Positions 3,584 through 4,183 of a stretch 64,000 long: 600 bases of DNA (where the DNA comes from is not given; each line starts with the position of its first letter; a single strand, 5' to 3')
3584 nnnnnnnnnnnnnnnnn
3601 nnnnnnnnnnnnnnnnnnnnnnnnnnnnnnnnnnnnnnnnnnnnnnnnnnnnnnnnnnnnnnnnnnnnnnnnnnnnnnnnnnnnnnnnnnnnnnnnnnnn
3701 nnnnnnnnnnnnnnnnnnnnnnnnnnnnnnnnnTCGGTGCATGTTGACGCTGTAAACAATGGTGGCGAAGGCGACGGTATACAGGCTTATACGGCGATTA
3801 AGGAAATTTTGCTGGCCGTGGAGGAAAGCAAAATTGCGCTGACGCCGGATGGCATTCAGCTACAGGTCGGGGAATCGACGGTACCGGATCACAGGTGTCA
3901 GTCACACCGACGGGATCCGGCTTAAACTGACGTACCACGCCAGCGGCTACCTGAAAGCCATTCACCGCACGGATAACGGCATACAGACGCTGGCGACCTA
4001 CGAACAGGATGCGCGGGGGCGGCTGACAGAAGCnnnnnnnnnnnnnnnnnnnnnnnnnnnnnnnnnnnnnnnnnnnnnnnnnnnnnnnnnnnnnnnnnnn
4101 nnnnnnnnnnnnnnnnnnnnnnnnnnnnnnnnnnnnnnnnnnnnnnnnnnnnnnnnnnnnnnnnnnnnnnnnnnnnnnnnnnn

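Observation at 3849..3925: Out-of-frame 77-bp overlap joining a short vgrG to an N-terminally truncated Rhs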

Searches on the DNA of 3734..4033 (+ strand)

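Call 18: search_dna_similar(query=window:3734-4033:+, collection=ecoli_genomes, mode=near, max_rows=60)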
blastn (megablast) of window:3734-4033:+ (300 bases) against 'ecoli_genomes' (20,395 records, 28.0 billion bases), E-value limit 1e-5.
Records with a match: 2528; places in all: 5060; records where one place covers at least 80% of the query: 15.
Genomes with a match: 2528 of 5426; with a place that covers at least 80% of the query: 15. Places per genome that has any: lowest 1, median 2, highest 4. On chromosomes: 5056 places; on plasmids: 4.
Best place of each record, by identity: >=99% 1408; 95-99% 1120.
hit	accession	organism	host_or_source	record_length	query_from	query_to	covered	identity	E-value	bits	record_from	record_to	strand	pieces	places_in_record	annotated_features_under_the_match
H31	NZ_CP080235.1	Escherichia coli O139:H1 strain W13-16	Sus scrofa scrofa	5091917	1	300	100%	100.0%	6e-155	555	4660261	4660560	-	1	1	type VI secretion system Vgr family protein | zincin-like metallopeptidase toxin domain-containing protein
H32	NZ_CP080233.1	Escherichia coli O139:H1 strain P15-25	Sus scrofa domesticus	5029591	1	300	100%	100.0%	6e-155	555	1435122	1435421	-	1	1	type VI secretion system Vgr family protein | zincin-like metallopeptidase toxin domain-containing protein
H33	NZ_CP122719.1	Escherichia coli strain ETEC1748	Sus scrofa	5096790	1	300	100%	100.0%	6e-155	555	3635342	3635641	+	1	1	type VI secretion system tip protein VgrG | zincin-like metallopeptidase toxin domain-containing protein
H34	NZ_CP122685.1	Escherichia coli strain ETEC4067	Sus scrofa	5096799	1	300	100%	100.0%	6e-155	555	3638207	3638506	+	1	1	type VI secretion system tip protein VgrG | zincin-like metallopeptidase toxin domain-containing protein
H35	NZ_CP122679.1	Escherichia coli strain ETEC4069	Sus scrofa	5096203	1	300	100%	100.0%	6e-155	555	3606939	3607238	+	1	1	type VI secretion system tip protein VgrG | zincin-like metallopeptidase toxin domain-containing protein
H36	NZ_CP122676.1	Escherichia coli strain ETEC4070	Sus scrofa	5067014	1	300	100%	100.0%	6e-155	555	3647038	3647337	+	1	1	type VI secretion system tip protein VgrG | zincin-like metallopeptidase toxin domain-containing protein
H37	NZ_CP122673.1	Escherichia coli strain ETEC4071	Sus scrofa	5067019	1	300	100%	100.0%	6e-155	555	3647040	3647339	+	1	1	type VI secretion system tip protein VgrG | zincin-like metallopeptidase toxin domain-containing protein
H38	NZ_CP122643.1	Escherichia coli strain ETEC4079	Sus scrofa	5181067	1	300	100%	100.0%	6e-155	555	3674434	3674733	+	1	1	type VI secretion system tip protein VgrG | zincin-like metallopeptidase toxin domain-containing protein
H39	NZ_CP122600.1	Escherichia coli strain ETEC6333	Sus scrofa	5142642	1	300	100%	100.0%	6e-155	555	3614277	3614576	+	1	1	type VI secretion system tip protein VgrG | zincin-like metallopeptidase toxin domain-containing protein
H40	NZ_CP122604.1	Escherichia coli strain ETEC6334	Sus scrofa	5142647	1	300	100%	100.0%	6e-155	555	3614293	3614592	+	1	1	type VI secretion system tip protein VgrG | zincin-like metallopeptidase toxin domain-containing protein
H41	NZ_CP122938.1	Escherichia coli strain ETEC1701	Sus scrofa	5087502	1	300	100%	100.0%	6e-155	555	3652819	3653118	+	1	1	type VI secretion system tip protein VgrG | zincin-like metallopeptidase toxin domain-containing protein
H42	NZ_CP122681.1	Escherichia coli strain ETEC4068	Sus scrofa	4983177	1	300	100%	99.7%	3e-153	549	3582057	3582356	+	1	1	type VI secretion system tip protein VgrG | zincin-like metallopeptidase toxin domain-containing protein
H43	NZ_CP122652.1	Escherichia coli strain ETEC4075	Sus scrofa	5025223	1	300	100%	99.7%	3e-153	549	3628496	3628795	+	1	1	type VI secretion system tip protein VgrG | zincin-like metallopeptidase toxin domain-containing protein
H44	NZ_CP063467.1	Escherichia coli strain EM20-18-50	not applicable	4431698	1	300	100%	99.3%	1e-71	550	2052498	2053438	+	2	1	RHS repeat-associated core domain-containing protein | type VI secretion system tip protein VgrG | DcrB-related protein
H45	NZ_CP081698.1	Escherichia coli strain CT02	-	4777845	1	300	100%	99.0%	7e-70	544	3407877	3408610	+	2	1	RHS repeat-associated core domain-containing protein | type VI secretion system tip protein VgrG | DcrB-related protein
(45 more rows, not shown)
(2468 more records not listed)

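Call 27: get_annotated_region(hit=H44, flank=6000)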
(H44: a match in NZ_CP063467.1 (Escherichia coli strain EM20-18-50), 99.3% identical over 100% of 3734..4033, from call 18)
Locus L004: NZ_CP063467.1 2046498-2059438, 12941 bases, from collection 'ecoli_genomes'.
description: Escherichia coli strain EM20-18-50 chromosome, complete genome
organism: Escherichia coli strain EM20-18-50 (NCBI taxid 562)
replicon: chromosome; assembly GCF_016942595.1
host: not applicable; source: chicken meat; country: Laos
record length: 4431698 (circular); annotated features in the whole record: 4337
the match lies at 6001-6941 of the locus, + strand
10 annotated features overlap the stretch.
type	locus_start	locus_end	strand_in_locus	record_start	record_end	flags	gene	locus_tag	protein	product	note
CDS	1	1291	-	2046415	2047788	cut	cusC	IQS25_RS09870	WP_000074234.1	Cu(+)/Ag(+) efflux RND transporter outer membrane channel CusC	-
CDS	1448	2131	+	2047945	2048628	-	cusR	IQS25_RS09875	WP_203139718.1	copper/silver response regulator transcription factor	-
CDS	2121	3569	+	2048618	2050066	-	cusS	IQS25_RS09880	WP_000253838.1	Cu(+)/Ag(+) sensor histidine kinase CusS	-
CDS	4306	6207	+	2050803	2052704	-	-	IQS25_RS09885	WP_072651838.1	type VI secretion system tip protein VgrG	-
CDS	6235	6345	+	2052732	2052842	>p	-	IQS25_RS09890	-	DcrB-related protein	incomplete; partial in the middle of a contig; missing C-terminus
CDS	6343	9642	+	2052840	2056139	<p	-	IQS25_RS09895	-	RHS repeat-associated core domain-containing protein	incomplete; partial in the middle of a contig; missing N-terminus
CDS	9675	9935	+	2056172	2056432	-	-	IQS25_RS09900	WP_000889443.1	hypothetical protein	-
CDS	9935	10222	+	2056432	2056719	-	-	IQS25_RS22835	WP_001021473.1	hypothetical protein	-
CDS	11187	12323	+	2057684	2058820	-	-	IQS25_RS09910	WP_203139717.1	ISAs1 family transposase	-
CDS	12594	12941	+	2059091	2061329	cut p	nrfB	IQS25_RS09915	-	cyclic di-3',5'-guanylate-activated glycosyltransferase NrfB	frameshifted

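Call 28: get_annotated_region(hit=H45, flank=6000)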
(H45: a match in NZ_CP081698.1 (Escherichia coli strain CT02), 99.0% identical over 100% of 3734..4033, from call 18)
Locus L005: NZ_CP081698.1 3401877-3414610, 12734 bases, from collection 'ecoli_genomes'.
description: Escherichia coli strain CT02 chromosome, complete genome
organism: Escherichia coli strain CT02 (NCBI taxid 562)
replicon: chromosome; assembly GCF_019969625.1
host: -; source: -; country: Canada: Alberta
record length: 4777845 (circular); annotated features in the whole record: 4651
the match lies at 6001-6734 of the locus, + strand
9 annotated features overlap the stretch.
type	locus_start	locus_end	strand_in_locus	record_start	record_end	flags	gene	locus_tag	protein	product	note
CDS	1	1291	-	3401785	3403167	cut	cusC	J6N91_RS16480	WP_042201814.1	Cu(+)/Ag(+) efflux RND transporter outer membrane channel CusC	-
CDS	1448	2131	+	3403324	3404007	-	cusR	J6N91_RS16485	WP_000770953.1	copper response regulator transcription factor CusR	-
CDS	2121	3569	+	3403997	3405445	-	cusS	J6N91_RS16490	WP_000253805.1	Cu(+)/Ag(+) sensor histidine kinase CusS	-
CDS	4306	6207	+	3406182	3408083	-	-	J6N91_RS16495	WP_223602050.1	type VI secretion system tip protein VgrG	-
CDS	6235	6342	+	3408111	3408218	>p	-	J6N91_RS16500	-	DcrB-related protein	incomplete; partial in the middle of a contig; missing C-terminus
CDS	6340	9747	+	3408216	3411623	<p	-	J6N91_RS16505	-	RHS repeat-associated core domain-containing protein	frameshifted; incomplete; partial in the middle of a contig; missing N-terminus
CDS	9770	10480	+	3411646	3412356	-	-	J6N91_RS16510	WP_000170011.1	hypothetical protein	-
CDS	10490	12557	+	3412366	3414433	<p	-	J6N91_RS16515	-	RHS repeat-associated core domain-containing protein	frameshifted; incomplete; partial in the middle of a contig; missing N-terminus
CDS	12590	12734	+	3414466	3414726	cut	-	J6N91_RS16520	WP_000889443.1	hypothetical protein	-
